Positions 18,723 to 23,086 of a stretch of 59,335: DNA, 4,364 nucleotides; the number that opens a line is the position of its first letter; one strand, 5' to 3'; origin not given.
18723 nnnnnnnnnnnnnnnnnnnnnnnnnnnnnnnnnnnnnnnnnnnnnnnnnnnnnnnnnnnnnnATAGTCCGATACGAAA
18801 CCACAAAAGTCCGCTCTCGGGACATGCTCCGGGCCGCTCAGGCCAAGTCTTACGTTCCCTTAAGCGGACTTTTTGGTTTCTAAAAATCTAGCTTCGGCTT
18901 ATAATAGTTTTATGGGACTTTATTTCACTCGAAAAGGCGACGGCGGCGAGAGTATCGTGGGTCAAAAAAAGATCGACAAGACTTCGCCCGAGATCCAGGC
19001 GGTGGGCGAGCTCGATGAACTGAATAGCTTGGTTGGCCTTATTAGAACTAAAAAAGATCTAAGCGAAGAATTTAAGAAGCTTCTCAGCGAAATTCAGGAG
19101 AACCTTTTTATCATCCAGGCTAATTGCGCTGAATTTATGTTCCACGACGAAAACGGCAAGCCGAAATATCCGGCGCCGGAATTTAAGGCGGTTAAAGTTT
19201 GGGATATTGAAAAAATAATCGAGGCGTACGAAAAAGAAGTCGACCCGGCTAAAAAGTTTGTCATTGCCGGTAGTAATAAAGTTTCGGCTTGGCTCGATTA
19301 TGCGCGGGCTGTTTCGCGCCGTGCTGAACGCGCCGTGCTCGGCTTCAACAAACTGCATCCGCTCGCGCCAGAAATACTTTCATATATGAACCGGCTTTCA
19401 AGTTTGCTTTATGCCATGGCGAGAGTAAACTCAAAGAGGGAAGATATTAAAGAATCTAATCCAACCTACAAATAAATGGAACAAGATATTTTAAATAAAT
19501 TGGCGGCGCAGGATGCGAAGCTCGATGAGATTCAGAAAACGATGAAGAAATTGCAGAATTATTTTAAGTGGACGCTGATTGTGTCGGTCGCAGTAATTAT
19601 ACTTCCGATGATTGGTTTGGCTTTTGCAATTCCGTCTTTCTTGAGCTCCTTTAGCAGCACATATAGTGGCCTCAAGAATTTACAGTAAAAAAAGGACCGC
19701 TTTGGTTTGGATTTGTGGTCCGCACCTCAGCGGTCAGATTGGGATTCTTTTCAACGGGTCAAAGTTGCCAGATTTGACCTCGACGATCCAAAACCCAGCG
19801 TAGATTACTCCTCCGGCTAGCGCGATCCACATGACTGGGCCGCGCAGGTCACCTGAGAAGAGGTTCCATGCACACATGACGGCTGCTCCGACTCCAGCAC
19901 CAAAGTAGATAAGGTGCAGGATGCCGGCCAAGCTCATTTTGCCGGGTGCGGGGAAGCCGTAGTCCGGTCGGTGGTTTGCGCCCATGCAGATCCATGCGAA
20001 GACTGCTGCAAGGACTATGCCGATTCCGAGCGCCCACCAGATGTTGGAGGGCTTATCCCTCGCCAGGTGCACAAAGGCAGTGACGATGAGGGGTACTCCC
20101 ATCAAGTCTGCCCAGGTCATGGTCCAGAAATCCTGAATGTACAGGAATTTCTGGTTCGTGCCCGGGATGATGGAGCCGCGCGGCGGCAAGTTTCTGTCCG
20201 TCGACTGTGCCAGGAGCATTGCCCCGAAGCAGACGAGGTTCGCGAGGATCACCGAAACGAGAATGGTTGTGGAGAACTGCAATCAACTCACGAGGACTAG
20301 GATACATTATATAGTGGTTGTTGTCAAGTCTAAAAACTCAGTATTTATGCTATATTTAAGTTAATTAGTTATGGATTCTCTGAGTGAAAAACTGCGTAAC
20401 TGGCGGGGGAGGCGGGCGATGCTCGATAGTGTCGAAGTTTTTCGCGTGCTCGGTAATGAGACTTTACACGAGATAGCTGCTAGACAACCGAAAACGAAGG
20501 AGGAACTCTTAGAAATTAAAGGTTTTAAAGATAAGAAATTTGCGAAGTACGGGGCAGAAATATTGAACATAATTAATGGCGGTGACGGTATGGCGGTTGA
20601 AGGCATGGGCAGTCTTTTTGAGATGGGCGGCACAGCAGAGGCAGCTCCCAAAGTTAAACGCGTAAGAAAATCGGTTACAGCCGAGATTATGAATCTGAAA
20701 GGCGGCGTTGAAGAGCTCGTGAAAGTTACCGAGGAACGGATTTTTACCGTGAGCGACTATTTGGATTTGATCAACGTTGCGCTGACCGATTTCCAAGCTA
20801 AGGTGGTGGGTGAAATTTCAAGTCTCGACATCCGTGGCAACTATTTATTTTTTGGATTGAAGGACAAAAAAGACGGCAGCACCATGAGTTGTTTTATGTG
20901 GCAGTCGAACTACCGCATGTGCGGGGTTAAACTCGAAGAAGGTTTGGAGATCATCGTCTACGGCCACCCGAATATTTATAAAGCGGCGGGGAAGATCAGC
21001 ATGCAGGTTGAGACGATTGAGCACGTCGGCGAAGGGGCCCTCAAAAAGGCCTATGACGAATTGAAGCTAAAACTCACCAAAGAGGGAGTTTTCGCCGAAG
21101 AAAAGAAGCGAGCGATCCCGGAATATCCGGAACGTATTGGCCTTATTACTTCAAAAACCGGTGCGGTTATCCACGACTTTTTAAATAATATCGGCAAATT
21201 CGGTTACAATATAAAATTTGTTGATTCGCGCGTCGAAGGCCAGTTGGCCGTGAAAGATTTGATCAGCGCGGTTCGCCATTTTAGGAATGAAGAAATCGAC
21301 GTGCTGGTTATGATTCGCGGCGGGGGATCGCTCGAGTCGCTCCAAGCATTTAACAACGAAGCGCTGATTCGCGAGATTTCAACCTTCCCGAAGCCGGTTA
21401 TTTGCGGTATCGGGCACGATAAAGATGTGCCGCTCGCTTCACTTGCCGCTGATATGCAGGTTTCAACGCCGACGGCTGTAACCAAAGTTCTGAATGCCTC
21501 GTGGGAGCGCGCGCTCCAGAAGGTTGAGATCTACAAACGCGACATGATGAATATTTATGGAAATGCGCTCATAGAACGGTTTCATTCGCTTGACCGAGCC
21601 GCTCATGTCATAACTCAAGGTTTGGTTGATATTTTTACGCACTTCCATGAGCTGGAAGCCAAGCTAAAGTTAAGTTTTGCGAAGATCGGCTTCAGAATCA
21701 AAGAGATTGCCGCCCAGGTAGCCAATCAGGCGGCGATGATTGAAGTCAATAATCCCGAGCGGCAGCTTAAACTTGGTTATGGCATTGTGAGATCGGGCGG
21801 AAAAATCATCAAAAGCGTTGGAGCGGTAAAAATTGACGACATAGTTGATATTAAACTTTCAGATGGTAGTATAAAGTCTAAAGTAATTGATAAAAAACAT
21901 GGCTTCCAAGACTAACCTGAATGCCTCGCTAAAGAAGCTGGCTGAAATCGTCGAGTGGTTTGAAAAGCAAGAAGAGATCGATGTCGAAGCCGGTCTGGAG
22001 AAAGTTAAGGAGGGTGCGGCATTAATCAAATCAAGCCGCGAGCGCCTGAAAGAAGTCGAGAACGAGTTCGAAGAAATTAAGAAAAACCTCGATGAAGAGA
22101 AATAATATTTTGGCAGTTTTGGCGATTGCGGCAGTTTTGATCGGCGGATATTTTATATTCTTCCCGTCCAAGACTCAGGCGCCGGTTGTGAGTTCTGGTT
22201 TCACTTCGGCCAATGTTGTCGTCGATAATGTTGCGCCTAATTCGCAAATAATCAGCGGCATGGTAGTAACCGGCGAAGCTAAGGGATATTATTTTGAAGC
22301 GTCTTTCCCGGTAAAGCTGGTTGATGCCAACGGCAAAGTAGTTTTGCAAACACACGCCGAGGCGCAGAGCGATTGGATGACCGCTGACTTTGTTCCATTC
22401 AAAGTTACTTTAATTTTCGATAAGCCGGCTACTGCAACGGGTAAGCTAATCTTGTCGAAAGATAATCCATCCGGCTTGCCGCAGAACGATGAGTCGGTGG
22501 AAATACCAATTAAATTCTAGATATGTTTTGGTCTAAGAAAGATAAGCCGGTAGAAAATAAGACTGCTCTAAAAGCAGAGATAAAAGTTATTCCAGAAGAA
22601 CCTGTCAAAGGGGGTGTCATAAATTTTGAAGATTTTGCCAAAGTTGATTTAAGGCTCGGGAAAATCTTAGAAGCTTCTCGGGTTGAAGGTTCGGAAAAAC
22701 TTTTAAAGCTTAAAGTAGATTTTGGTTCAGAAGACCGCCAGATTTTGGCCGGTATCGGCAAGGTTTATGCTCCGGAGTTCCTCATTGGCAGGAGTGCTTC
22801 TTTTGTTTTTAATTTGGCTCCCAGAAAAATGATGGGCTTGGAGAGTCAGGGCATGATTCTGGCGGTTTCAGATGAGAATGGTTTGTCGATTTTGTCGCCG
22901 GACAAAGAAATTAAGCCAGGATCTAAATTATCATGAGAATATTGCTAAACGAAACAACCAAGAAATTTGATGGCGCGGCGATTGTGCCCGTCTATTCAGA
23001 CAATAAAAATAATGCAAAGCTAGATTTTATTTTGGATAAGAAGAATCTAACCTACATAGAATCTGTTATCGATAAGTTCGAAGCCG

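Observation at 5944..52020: Twelve GC-rich, self-contained expression cassettes interleaved with a low-GC core-gene backbone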

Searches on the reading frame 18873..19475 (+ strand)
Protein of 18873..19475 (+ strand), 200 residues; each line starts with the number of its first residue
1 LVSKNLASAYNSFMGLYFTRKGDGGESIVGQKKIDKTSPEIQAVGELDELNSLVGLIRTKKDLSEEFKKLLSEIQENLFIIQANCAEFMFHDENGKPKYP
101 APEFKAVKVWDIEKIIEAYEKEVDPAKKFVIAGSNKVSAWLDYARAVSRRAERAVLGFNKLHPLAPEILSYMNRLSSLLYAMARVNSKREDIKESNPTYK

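Call 89: search_protein_families(library=pfam, max_evalue=0.001, proteins=[window:18873-19475:+])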
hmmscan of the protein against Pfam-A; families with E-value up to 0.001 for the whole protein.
window:18873-19475:+ (200 aa): 1 family
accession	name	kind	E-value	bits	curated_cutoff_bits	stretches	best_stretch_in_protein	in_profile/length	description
PF01923.23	Cob_adeno_trans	-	3.9e-41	141.4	24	1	18-185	2-170/171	Cobalamin adenosyltransferase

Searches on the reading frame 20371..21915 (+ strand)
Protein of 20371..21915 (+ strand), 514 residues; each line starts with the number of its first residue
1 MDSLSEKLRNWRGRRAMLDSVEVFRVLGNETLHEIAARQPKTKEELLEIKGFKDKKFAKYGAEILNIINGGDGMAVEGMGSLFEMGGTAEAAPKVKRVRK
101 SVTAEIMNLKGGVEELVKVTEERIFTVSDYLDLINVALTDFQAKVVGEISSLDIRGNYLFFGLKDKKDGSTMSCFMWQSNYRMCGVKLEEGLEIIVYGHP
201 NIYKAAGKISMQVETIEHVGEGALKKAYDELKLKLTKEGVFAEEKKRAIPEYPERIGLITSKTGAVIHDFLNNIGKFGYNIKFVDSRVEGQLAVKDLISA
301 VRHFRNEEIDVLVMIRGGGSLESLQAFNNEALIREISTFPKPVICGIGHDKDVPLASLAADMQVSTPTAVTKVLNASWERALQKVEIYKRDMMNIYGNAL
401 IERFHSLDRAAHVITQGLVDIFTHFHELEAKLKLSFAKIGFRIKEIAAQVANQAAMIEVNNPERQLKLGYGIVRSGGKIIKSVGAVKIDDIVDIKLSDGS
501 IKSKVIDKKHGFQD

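Call 89: search_protein_families(library=pfam, max_evalue=0.001, proteins=[window:20371-21915:+])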
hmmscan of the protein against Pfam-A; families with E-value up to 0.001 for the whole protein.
window:20371-21915:+ (514 aa): 4 families
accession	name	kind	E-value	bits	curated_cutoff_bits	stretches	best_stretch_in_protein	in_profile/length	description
PF02601.20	Exonuc_VII_L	-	3.2e-56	191.5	35.9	2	240-414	1-178/315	Exonuclease VII, large subunit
PF00570.28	HRDC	-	2.3e-18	66.4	23.8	1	4-68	4-68/68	HRDC domain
PF13742.12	tRNA_anti_2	-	1.9e-16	60.5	27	1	125-217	1-95/95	OB-fold nucleic acid binding domain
PF01336.31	tRNA_anti-codon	-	3.9e-07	30.3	27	1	144-217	2-73/75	OB-fold nucleic acid binding domain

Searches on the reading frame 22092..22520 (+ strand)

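Call 89: search_protein_families(library=pfam, max_evalue=0.001, proteins=[window:22092-22520:+])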
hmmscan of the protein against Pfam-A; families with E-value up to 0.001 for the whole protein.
window:22092-22520:+ (142 aa): 1 family
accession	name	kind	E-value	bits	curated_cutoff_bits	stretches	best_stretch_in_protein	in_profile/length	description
PF10648.15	Gmad2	-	2e-10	41.2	25.7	1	42-127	2-83/86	Immunoglobulin-like domain of bacterial spore germination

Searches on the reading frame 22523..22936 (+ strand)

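Call 89: search_protein_families(library=pfam, max_evalue=0.001, proteins=[window:22523-22936:+])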
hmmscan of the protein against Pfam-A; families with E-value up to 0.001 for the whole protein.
window:22523-22936:+ (137 aa): 1 family
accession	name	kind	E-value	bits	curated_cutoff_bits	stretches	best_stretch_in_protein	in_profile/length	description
PF01588.26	tRNA_bind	-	6.8e-27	93.9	27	1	43-135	1-96/96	Putative tRNA binding domain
